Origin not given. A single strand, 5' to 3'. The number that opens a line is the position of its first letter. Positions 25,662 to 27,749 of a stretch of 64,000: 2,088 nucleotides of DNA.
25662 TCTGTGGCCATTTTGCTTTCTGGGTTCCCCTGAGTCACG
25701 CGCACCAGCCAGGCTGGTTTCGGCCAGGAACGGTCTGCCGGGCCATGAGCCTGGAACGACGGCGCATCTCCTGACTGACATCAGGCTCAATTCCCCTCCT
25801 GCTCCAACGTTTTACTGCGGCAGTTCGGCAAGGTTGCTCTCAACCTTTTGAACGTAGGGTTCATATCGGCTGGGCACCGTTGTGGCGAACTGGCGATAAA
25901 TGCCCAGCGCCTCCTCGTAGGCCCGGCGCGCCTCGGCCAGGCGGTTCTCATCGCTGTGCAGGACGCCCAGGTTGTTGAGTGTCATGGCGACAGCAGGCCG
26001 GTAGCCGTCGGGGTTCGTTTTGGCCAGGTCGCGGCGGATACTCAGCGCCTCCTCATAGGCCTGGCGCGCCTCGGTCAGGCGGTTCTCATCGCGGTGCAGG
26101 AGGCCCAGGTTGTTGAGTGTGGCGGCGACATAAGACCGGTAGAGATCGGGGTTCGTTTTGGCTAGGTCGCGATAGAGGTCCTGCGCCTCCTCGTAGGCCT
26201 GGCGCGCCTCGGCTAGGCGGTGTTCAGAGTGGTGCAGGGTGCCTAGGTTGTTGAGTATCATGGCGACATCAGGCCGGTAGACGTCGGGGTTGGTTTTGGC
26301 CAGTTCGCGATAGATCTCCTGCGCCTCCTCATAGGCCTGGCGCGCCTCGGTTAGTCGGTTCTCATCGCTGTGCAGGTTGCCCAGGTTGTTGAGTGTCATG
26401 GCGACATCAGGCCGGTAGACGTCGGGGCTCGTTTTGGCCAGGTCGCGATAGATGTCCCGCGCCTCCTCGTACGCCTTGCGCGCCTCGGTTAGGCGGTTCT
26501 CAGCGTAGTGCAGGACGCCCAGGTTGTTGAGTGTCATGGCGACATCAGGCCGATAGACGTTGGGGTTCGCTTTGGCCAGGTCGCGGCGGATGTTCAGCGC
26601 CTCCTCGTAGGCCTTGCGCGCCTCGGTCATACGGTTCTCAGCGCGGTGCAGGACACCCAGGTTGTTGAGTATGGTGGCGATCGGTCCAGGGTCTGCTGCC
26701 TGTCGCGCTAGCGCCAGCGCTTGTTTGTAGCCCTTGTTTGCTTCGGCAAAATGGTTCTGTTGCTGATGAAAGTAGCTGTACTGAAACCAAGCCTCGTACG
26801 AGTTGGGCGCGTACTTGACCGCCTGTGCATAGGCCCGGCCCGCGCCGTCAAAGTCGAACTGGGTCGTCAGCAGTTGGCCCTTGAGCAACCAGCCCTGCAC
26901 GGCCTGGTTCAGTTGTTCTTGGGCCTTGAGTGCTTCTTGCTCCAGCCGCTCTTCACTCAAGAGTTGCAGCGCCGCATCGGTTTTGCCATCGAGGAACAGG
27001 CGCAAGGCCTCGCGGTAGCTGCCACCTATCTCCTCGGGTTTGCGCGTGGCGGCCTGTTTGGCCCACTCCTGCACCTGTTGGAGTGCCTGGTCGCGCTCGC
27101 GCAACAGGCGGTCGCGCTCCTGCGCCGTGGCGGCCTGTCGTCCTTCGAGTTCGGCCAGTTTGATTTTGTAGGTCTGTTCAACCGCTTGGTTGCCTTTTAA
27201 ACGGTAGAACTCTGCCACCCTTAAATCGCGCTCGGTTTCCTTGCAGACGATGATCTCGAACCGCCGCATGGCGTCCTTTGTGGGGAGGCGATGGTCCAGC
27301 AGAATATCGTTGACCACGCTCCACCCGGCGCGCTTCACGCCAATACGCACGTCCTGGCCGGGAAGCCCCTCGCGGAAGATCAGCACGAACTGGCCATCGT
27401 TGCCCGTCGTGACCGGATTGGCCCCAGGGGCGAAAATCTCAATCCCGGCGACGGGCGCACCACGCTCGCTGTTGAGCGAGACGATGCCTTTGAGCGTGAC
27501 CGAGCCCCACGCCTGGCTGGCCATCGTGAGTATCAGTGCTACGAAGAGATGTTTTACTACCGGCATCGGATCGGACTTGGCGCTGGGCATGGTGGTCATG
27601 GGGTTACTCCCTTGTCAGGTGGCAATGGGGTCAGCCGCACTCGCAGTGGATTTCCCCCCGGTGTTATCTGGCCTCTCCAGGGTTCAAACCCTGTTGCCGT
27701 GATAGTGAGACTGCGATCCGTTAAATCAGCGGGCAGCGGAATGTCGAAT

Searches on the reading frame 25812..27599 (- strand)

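Call 36: search_protein_families(library=ncbifam, proteins=[window:25812-27599:-], max_evalue=1e-10)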
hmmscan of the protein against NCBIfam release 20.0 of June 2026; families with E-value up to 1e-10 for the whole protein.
window:25812-27599:- (595 aa): 3 families
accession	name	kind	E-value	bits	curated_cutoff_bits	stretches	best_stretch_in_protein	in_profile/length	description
NF041717.1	HaaA_phane_TPR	equivalog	2e-22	79.2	1125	1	283-574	607-868/882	cyclophane-containing RiPP biosynthesis TPR protein HaaT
NF053520.1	HK_Porph_FimS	equivalog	3.3e-16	58.7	600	0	195-340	88-236/618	sensor histidine kinase FimS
TIGR02917.1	PEP_TPR_lipo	equivalog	5.2e-15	54.4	312.2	0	173-298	549-665/899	XrtA/PEP-CTERM system TPR-repeat protein PrsT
